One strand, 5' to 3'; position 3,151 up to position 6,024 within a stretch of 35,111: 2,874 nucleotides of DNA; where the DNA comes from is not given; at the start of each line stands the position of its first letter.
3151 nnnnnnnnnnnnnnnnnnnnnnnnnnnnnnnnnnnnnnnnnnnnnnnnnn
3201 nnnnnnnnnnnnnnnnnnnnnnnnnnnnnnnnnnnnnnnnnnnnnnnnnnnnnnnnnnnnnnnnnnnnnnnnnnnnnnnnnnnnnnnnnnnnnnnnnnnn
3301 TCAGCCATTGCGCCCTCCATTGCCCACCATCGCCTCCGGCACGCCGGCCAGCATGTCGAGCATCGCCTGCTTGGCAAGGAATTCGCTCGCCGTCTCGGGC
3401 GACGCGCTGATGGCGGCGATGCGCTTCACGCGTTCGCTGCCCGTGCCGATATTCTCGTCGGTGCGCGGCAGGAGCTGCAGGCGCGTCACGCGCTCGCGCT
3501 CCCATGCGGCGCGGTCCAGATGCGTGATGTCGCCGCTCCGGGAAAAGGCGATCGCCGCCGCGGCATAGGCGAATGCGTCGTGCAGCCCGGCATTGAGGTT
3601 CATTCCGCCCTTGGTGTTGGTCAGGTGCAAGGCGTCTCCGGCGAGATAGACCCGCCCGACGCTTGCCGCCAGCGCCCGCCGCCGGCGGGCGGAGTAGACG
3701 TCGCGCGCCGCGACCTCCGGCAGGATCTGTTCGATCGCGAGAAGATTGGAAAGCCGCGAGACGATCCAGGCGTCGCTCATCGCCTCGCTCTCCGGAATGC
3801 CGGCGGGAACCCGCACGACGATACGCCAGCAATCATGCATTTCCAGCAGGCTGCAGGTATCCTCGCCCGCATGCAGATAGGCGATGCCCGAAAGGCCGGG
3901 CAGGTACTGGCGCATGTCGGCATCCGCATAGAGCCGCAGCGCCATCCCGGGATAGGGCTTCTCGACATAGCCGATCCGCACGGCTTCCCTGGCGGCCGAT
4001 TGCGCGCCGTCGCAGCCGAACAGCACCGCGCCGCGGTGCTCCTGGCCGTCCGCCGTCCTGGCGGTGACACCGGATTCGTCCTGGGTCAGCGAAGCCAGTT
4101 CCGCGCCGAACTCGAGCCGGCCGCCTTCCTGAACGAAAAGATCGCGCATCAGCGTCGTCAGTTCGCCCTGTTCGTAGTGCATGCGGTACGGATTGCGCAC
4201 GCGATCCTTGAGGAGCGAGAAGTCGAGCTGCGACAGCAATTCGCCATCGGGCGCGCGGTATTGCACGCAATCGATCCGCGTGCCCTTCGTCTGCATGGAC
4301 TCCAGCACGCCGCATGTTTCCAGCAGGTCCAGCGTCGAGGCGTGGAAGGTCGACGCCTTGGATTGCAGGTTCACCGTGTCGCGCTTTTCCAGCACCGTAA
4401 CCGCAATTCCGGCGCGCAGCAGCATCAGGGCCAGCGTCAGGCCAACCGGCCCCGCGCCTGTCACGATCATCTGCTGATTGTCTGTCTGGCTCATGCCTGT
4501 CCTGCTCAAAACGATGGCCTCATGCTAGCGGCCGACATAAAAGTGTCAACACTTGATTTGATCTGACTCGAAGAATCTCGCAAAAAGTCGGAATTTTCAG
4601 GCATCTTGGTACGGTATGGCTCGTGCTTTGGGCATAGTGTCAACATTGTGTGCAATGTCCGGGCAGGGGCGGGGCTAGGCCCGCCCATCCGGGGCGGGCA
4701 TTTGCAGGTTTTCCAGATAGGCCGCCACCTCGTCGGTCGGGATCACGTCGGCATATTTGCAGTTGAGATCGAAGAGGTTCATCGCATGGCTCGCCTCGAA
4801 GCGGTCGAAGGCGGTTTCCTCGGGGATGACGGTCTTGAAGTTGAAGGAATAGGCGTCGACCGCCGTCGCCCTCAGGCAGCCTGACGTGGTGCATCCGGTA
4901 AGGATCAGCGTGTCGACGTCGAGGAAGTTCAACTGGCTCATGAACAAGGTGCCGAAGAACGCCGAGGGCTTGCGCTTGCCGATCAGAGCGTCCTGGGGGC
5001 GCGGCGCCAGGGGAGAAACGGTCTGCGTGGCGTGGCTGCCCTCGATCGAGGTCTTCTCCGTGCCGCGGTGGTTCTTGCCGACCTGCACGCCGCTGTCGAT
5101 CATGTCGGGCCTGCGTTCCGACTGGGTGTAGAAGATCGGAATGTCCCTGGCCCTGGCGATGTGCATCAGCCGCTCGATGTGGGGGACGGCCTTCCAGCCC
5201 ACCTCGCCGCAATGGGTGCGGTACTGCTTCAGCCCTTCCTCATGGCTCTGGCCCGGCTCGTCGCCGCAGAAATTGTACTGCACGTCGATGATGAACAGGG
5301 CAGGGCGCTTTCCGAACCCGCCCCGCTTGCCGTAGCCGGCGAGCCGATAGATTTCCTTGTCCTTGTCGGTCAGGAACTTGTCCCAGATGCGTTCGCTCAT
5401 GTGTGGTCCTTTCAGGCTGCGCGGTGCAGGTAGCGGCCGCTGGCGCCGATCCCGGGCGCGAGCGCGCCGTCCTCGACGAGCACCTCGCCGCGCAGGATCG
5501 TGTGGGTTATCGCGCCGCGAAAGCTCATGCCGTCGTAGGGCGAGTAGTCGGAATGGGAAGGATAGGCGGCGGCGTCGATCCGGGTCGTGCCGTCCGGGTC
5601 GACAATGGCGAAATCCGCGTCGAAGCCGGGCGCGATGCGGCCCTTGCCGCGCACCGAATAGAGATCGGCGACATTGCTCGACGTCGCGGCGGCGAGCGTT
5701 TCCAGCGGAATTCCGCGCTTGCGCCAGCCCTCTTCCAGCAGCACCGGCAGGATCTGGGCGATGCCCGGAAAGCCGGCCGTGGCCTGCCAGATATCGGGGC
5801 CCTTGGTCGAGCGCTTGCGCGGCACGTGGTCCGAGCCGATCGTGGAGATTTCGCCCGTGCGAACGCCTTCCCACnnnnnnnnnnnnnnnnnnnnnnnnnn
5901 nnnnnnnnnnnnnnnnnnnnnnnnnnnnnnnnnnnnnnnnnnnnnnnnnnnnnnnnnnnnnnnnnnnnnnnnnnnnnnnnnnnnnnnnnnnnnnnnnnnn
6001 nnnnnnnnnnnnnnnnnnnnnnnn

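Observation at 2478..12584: GntR-flanked catabolic island with an unusual enzyme combination and no ring-cleavage dioxygenase: candidate undescribed cyclic-imide or N-heterocycle pathway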

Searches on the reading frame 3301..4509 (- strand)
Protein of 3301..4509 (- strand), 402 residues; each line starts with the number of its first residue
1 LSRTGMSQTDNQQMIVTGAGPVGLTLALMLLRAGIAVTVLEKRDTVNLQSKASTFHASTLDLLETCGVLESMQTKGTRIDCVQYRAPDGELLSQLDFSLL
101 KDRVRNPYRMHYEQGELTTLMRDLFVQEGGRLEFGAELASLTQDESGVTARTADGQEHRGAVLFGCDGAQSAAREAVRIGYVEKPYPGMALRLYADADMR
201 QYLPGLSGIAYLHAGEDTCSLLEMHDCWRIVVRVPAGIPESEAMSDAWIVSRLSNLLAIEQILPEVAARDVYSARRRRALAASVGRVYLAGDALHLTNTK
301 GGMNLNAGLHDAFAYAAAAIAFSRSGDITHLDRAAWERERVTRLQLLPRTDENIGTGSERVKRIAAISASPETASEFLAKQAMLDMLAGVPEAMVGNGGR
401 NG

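Call 5: search_protein_families(library=pfam, proteins=[window:3301-4509:-])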
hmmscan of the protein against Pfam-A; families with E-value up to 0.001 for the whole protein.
window:3301-4509:- (402 aa): 8 families
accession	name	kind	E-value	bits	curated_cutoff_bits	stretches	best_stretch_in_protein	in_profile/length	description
PF01494.25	FAD_binding_3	-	1.6e-44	153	22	1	13-342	3-342/349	FAD binding domain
PF01266.30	DAO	-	1.9e-07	31.4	27.9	1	15-53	3-42/353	FAD dependent oxidoreductase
PF01593.30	Amino_oxidase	-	1.3e-06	28.4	19.8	0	23-45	3-25/443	Flavin containing amine oxidoreductase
PF07992.20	Pyr_redox_2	-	1.2e-05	25.3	26.1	1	10-68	140-198/291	Pyridine nucleotide-disulphide oxidoreductase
PF00070.33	Pyr_redox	-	9.8e-05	23.2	22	0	14-49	2-36/82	Pyridine nucleotide-disulphide oxidoreductase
PF13450.12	NAD_binding_8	-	0.00066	20.3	21.9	0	17-46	2-31/68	NAD(P)-binding Rossmann-like domain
PF03486.20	HI0933_like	-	0.00074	19.5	50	0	13-46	2-35/244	HI0933-like protein Rossmann domain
PF13738.12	Pyr_redox_3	-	0.00096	18.9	30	0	15-47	1-34/305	Pyridine nucleotide-disulphide oxidoreductase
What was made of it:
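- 3301..4509 (-): Group-A FAD-dependent monooxygenase (aromatic or heteroaromatic hydroxylase type). FAD_binding_3 at 1.6e-44 (call 5).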

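Call 7: search_protein_families(library=ncbifam, proteins=[window:3301-4509:-], max_evalue=0.00001)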
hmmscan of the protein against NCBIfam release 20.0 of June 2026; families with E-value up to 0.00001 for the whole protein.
window:3301-4509:- (402 aa): 49 families (the best 25 are shown)
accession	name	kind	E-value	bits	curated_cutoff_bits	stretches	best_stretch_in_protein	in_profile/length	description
NF004832.0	PRK06184.1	subfamily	2.3e-34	119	476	1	7-314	2-313/506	hypothetical protein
NF005303.0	PRK06834.1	subfamily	1.7e-29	102.8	625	1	11-314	3-294/488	hypothetical protein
NF004780.0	PRK06126.1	subfamily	4.8e-28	97.8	445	1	6-313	3-332/552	hypothetical protein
NF033145.1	rif_monoox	equivalog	1.2e-27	97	800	1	14-315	3-299/472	rifampin monooxygenase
NF006092.0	PRK08244.1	equivalog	2.4e-27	95.8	644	1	12-315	3-302/494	monooxygenase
NF046069.1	AkvoneHdxseRdmE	equivalog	6.3e-25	87.9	700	1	15-340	2-345/521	aklavinone 12-hydroxylase RdmE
NF046068.1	AkvoneHdxseDnrF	equivalog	7e-25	87.8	650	1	15-340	2-344/439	aklavinone 12-hydroxylase DnrF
NF006002.0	PRK08132.1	subfamily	5.4e-24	84.5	416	1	6-312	20-328/552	FAD-dependent oxidoreductase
NF005313.0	PRK06847.1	subfamily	5.7e-24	84.8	372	1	11-191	4-183/375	hypothetical protein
NF004829.0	PRK06183.1-3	subfamily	1.4e-23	83.5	390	1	8-315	5-318/520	bifunctional 3-(3-hydroxy-phenyl)propionate/3-hydroxycinnamic acid hydroxylase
NF004831.0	PRK06183.1-5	equivalog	1.4e-22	79.8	546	1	9-368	6-363/568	bifunctional 3-(3-hydroxy-phenyl)propionate/3-hydroxycinnamic acid hydroxylase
NF006091.0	PRK08243.1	subfamily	2.2e-22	79.4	351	1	13-333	4-327/393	4-hydroxybenzoate 3-monooxygenase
NF033623.1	urate_HpxO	equivalog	1.1e-20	73.9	500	1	14-188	2-173/381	FAD-dependent urate hydroxylase HpxO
NF004833.1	PRK06185.1-1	subfamily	1.5e-20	73.3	488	1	13-180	4-175/403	FAD-dependent oxidoreductase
NF004834.1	PRK06185.1-3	subfamily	2.4e-19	69.5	500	1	9-341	5-341/420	FAD-dependent oxidoreductase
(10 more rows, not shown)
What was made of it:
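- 3301..4509 (-): No NCBIfam equivalog cut-off is reached (call 7).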

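Call 29: search_solved_structures(query=window:3301-4509:-, max_evalue=1e-10)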
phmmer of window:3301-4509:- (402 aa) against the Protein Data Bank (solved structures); distinct sequences matched with E-value up to 1e-10: 26.
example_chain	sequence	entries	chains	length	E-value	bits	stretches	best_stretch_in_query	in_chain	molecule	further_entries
6ain_A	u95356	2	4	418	4.1e-24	88.6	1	13-342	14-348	PnpA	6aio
5kow_A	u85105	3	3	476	1.9e-21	79.8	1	14-185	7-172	Pentachlorophenol 4-monooxygenase | Putative rifampin monooxygenase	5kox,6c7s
7da9_A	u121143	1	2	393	1.9e-19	73.2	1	11-354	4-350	6-hydroxy-3-succinoylpyridine 3-monooxygenase HspB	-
5vqb_A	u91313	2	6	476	2.7e-19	72.8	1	14-316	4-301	Rifampin monooxygenase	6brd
3ihg_A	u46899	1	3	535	8e-19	71.2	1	13-326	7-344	RdmE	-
7ouj_AAA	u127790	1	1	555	1.1e-18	70.7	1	12-321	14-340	RubL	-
9srp_C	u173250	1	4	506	1.4e-18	70.4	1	11-315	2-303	ChlE3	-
4k2x_A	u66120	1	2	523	2e-18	69.9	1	13-209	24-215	Polyketide oxygenase/hydroxylase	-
5xgv_A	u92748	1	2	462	2.2e-17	66.4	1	13-314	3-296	PyrE3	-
7oud_AAA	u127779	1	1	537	2.1e-16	63.3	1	12-316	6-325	FAD-dependent monooxygenase GrhO5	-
7ouc_AAA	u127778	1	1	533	5e-16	62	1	13-316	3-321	Putative FAD-dependent monooxygenase GrhO5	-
4k5r_A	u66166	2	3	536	7.9e-16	61.3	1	13-183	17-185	Oxygenase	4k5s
3fmw_A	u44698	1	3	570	9.4e-14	54.5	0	13-176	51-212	Oxygenase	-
4x4j_A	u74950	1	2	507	1.7e-13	53.6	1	13-320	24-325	Putative oxygenase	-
9qm2_A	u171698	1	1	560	4.8e-13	52.2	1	12-327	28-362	FAD dependent monooxygenase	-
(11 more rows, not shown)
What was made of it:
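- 3301..4509 (-): The closest solved structures are PnpA, rifampin monooxygenase and HspB (call 29).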

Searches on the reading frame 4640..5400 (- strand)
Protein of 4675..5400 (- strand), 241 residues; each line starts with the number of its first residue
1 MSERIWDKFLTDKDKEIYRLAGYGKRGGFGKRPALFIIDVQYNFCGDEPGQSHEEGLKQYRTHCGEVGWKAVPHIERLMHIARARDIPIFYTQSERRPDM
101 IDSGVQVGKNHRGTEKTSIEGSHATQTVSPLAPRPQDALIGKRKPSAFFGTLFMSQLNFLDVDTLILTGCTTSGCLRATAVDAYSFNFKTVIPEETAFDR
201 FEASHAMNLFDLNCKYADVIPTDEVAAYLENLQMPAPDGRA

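Call 5: search_protein_families(library=pfam, proteins=[window:4640-5212:-])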
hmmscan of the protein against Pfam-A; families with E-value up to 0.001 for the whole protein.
window:4640-5212:- (190 aa): 0 families

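Call 7: search_protein_families(library=ncbifam, proteins=[window:4675-5301:-], max_evalue=0.00001)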
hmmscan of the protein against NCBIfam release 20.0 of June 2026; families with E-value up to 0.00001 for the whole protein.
window:4675-5301:- (208 aa): 3 families
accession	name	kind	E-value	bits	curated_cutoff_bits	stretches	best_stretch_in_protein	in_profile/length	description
NF050097.1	BiurAmidohydBiuH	equivalog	1.7e-09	37.5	370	1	1-164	20-186/221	biuret amidohydrolase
TIGR03614.1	RutB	equivalog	2.5e-08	33.8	377.95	1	85-180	107-203/226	pyrimidine utilization protein B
NF008517.0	PRK11440.1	equivalog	1.6e-07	31.4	195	1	95-192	87-184/188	hydrolase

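Call 17: search_solved_structures(query=window:4675-5400:-, max_evalue=0.00001)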
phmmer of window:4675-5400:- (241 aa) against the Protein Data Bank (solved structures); distinct sequences matched with E-value up to 0.00001: 13.
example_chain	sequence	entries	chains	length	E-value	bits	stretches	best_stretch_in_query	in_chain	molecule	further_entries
26st_A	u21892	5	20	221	1.3e-32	117.1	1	18-232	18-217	N-carbamoylsarcosine amidohydrolase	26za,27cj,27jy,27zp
1nba_A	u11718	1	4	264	1.8e-26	97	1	15-232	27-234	N-CARBAMOYLSARCOSINE AMIDOHYDROLASE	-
4l07_A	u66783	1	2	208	2e-26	96.9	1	14-231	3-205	Hydrolase, isochorismatase family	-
4l08_B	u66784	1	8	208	3.7e-25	92.7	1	14-231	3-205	Hydrolase, isochorismatase family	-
3ot4_A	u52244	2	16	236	3.9e-19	73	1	120-232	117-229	Putative isochorismatase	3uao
3hu5_A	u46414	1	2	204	2.5e-09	40.9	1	64-221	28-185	Isochorismatase family protein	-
3hb7_A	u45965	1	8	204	8.2e-09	39.2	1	117-235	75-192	Isochorismatase hydrolase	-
7l6j_A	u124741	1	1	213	1.4e-08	38.4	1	71-209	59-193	Putative hydrolase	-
3eef_A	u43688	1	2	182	6.3e-08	36.3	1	71-204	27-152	N-carbamoylsarcosine amidase related protein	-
1nf9_A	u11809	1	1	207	5.5e-07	33.2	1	126-225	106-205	phenazine biosynthesis protein phzD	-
1nf8_A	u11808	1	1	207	5.6e-07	33.2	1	126-225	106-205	phenazine biosynthesis protein phzD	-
3irv_A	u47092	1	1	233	1.2e-06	32.1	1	72-192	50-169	CYSTEINE HYDROLASE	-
3r77_A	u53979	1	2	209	1.6e-06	31.7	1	125-226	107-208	Probable isochorismatase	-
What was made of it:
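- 4675..5400 (-): Isochorismatase-family cysteine amidohydrolase, the proposed half-amide (or N-carbamoyl) hydrolase that releases ammonia. The closest solved structures are N-carbamoylsarcosine amidases, followed by other isochorismatase-family hydrolases (call 17).
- On Isochorismatase-like cysteine hydrolases (maleamate amidase / N-carbamoylsarcosine amidase group): Best structural relatives 26st and 1nba, N-carbamoylsarcosine amidase (call 17).
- The amidase is closest to N-carbamoylsarcosine amidase (call 17).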

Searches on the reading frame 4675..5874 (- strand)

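Call 5: search_protein_families(library=pfam, proteins=[window:4675-5874:-])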
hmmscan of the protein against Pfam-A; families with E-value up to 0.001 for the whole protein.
window:4675-5874:- (399 aa): 1 family
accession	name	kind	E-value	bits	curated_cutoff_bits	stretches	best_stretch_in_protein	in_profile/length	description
PF00857.26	Isochorismatase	-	2.5e-25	90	27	1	192-381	2-174/175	Isochorismatase domain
